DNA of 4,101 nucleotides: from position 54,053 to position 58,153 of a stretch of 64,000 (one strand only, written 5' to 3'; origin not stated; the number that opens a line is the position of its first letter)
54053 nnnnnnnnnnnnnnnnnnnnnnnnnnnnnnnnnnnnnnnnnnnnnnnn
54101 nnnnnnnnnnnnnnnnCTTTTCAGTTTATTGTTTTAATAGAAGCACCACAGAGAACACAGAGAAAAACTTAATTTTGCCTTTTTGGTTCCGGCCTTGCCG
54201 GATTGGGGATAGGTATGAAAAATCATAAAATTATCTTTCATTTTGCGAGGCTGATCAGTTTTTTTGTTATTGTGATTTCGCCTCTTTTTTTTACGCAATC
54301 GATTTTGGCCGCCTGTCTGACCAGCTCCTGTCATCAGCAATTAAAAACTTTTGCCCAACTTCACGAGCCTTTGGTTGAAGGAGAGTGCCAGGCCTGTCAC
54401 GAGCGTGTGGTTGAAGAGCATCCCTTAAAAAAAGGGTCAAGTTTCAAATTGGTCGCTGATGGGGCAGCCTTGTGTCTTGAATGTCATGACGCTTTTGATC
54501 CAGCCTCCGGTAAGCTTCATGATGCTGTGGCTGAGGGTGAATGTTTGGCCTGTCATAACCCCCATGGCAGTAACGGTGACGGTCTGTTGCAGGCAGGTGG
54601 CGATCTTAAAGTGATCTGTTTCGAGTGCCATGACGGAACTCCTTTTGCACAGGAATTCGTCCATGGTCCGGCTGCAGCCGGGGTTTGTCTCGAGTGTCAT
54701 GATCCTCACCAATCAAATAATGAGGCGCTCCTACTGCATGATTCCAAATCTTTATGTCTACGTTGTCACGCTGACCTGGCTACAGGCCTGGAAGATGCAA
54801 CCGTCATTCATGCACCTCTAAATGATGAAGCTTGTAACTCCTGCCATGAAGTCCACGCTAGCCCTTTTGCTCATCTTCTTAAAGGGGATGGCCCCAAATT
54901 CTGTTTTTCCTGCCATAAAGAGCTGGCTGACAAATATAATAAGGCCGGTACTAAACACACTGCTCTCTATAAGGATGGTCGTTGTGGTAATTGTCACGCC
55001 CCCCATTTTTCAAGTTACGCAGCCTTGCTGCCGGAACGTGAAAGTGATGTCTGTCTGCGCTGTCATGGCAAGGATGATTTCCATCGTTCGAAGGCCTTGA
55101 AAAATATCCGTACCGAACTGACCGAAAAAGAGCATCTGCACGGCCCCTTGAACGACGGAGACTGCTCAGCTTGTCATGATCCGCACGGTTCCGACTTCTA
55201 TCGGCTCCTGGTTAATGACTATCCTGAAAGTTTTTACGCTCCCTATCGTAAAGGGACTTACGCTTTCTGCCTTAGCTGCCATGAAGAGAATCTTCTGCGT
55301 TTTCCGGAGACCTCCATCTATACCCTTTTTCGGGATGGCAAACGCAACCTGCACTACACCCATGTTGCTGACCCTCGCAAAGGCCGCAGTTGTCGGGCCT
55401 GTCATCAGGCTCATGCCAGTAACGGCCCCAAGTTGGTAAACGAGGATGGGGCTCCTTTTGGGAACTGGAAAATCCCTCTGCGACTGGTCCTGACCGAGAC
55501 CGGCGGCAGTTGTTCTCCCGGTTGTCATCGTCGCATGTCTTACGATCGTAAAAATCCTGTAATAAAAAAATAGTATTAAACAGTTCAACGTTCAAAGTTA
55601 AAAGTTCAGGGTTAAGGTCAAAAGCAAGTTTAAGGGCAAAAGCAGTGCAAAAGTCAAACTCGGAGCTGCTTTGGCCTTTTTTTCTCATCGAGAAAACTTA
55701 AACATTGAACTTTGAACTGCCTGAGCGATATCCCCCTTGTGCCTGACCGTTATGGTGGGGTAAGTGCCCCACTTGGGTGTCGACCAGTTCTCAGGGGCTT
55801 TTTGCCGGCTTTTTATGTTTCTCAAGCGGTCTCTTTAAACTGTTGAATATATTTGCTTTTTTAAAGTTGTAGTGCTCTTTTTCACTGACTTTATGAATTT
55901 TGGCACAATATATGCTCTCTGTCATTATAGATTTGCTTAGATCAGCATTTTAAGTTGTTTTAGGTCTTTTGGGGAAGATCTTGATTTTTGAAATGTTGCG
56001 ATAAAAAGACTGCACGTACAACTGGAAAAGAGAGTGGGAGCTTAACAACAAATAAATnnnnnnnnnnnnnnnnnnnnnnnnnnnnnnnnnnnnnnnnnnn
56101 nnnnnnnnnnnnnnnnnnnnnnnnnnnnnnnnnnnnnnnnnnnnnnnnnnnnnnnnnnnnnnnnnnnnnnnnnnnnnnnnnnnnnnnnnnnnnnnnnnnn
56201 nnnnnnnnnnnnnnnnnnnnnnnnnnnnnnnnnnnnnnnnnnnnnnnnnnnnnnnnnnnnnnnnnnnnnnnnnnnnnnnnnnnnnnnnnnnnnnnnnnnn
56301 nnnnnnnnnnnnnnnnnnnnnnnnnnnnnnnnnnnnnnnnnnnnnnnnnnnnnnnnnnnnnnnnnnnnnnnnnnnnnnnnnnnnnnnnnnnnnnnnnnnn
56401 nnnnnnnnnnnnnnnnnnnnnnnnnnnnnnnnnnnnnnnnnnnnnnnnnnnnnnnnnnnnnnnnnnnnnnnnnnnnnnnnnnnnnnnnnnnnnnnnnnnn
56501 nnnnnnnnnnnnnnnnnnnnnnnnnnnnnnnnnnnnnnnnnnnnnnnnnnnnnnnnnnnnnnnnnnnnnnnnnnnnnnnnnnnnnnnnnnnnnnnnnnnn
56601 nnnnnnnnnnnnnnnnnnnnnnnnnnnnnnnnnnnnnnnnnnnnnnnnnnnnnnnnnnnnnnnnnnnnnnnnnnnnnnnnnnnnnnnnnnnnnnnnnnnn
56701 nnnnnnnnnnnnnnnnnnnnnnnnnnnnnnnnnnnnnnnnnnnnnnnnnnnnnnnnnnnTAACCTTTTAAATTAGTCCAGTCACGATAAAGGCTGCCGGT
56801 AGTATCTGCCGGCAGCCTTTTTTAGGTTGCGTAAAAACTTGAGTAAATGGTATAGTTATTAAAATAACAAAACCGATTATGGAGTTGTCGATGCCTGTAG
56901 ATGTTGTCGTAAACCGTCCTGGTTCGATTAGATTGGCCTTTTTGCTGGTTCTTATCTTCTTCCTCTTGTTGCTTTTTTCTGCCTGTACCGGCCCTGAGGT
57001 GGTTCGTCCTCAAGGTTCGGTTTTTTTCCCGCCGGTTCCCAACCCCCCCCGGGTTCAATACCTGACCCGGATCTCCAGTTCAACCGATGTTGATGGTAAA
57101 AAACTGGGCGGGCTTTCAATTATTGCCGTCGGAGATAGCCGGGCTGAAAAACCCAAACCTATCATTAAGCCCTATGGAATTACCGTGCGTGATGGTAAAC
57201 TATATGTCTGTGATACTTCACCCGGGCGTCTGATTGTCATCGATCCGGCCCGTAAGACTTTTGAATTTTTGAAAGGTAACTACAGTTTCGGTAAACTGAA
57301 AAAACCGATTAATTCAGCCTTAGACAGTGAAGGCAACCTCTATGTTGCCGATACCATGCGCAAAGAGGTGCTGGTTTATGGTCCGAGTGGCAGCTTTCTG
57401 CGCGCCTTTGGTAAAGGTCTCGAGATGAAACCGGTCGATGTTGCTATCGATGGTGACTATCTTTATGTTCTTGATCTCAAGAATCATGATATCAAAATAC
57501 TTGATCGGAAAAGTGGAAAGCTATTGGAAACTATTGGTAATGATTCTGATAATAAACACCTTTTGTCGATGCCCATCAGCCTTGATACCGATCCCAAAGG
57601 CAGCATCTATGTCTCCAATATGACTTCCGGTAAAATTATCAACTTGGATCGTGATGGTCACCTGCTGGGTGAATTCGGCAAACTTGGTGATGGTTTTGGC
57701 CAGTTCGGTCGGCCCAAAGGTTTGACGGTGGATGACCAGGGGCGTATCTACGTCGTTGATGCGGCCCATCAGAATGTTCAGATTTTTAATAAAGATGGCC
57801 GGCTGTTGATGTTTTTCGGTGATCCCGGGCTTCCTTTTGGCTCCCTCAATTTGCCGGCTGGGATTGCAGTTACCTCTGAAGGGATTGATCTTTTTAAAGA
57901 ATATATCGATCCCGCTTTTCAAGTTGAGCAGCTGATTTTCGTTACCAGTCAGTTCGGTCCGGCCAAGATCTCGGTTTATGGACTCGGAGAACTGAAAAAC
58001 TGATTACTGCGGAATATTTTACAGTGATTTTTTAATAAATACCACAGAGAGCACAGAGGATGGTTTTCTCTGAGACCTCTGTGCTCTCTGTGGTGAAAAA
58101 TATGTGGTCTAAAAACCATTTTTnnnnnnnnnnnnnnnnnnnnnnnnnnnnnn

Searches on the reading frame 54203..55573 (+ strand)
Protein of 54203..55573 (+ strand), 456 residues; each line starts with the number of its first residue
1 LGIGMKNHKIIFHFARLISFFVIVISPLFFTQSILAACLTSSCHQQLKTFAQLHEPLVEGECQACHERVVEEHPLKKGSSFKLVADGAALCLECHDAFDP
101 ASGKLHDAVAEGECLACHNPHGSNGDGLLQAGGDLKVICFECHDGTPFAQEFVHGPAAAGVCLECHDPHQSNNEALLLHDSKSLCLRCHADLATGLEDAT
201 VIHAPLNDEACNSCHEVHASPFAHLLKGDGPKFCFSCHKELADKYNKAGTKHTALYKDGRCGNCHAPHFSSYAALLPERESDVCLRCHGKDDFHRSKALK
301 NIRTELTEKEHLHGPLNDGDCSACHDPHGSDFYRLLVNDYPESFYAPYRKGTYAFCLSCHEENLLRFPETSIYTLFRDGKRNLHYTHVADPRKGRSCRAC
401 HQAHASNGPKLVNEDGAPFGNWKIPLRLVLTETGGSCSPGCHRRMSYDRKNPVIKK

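Call 3: search_protein_families(library=pfam, proteins=[window:54203-55573:+], max_evalue=0.1)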
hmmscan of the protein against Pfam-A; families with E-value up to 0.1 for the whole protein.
window:54203-55573:+ (456 aa): 6 families
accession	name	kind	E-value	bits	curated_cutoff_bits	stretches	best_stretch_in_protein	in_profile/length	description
PF09699.15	Paired_CXXCH_1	-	2.7e-70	232.2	20.6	7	106-145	1-38/41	Doubled CXXCH motif (Paired_CXXCH_1)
PF14537.11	Cytochrom_c3_2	-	9.6e-15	55.3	25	3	260-329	8-68/79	Cytochrome c3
PF22113.1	Mtrc-MtrF_II-IV_dom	-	6.6e-14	52.3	30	2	234-406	9-168/176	Outer membrane cytochrome MtrC/MtrF-like, domains II/IV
PF14522.11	Cytochrome_C7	-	3.5e-13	49.6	24.8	5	58-119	12-67/67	Cytochrome c7 and related cytochrome c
PF22678.1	Cytochrom_c_NrfB-like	-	0.00065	20.6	27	0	177-220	28-70/89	Cytochrome c-type protein NrfB-like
PF02085.21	Cytochrom_CIII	-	0.0065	17.2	22.9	0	137-215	31-101/101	Class III cytochrome C family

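Call 4: search_protein_families(library=ncbifam, proteins=[window:54203-55573:+], max_evalue=0.1)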
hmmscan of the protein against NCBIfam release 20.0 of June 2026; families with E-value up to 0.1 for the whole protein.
window:54203-55573:+ (456 aa): 3 families
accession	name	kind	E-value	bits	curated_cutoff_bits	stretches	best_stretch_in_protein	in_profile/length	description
TIGR01905.1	paired_CXXCH_1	subfamily_domain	3.4e-66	218.9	25.2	7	203-242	1-40/41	doubled CXXCH domain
TIGR03508.1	decahem_SO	subfamily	1.5e-39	136.1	192.2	3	36-196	71-226/258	DmsE family decaheme c-type cytochrome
NF041028.1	decahem_GSU2203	exception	8.4e-28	97.5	325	2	183-411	102-306/317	GSU2203 family decaheme c-type cytochrome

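Call 80: search_solved_structures(query=window:54203-55570:+, max_evalue=0.01)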
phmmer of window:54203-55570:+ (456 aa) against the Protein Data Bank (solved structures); distinct sequences matched with E-value up to 0.01: 1.
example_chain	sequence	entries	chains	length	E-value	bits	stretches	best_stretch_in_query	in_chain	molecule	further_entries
6r2q_A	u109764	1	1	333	1.8e-11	46.7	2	110-191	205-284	Cystathionine beta-synthase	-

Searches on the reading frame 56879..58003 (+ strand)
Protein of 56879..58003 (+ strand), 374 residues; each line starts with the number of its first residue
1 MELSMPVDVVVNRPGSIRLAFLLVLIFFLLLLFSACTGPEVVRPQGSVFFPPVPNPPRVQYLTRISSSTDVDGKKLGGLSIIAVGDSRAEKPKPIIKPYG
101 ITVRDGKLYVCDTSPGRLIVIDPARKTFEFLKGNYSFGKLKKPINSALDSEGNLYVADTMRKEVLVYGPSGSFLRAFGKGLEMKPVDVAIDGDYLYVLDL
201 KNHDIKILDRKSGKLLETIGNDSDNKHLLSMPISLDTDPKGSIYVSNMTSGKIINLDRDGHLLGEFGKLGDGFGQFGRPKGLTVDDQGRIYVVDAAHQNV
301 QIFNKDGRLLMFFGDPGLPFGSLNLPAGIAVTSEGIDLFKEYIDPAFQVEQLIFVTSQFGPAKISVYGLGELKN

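Call 3: search_protein_families(library=pfam, proteins=[window:56879-58003:+], max_evalue=0.1)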
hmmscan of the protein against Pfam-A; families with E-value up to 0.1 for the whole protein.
window:56879-58003:+ (374 aa): 10 families
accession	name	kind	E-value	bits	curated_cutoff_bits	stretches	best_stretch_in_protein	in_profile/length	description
PF01436.27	NHL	-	1.8e-21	75.4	20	1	276-303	1-28/28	NHL repeat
PF08450.18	SGL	-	1.4e-08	35.1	26.3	1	106-176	146-219/246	SMP-30/Gluconolactonase/LRE-like region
PF17170.10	DUF5128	-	1.6e-06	28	22.9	1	148-228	50-137/321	6-bladed beta-propeller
PF25021.1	TEN_NHL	-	6e-06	25.9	27.1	1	277-309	142-172/357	Teneurin NHL domain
PF06739.17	SBBP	-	2.4e-05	24.6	20.5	0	279-293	15-29/38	Beta-propeller repeat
PF22701.2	Mala_s_1-like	-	0.00042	20.6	27.5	1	147-293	5-146/195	Mal s 1 allergenic protein-like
PF06977.17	SdiA-regulated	-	0.015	14.9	21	0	237-294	179-240/249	SdiA-regulated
PF08309.17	LVIVD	-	0.056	13.2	20.2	0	187-202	6-21/42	LVIVD repeat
PF25210.1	Kelch_FKB95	-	0.066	13.3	70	0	102-214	86-202/268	FKB95, Kelch-repeats domain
PF23500.1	DUF7133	-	0.093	12.5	27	0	140-159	26-45/385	Domain of unknown function (DUF7133)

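Call 4: search_protein_families(library=ncbifam, proteins=[window:56879-58003:+], max_evalue=0.1)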
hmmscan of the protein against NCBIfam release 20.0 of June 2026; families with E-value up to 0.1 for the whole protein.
window:56879-58003:+ (374 aa): 6 families
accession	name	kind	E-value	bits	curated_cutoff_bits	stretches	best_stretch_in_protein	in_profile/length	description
NF035926.1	scyF_NHL_VPEP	equivalog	2.3e-34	119.2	350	2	193-317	163-287/376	scytonemin biosynthesis PEP-CTERM protein ScyF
NF033206.1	ScyE_fam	subfamily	4.1e-12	46.3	80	1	184-255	254-331/333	ScyD/ScyE family protein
NF047780.1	LIC12708_fam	subfamily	4.9e-08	32.2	150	1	248-309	153-216/391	LIC_12708 family protein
NF053768.1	CIS12_fam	equivalog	3.4e-05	22.7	860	1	95-207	87-193/715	CIS12 family contractile injection system protein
TIGR02276.1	beta_rpt_yvtn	repeat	0.00023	21.1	27.85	0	191-214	2-25/42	beta-propeller repeat protein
TIGR02604.1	Piru_Ver_Nterm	subfamily_domain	0.0096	15.3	122.2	0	140-160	13-33/367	PVC-type heme-binding CxxCH protein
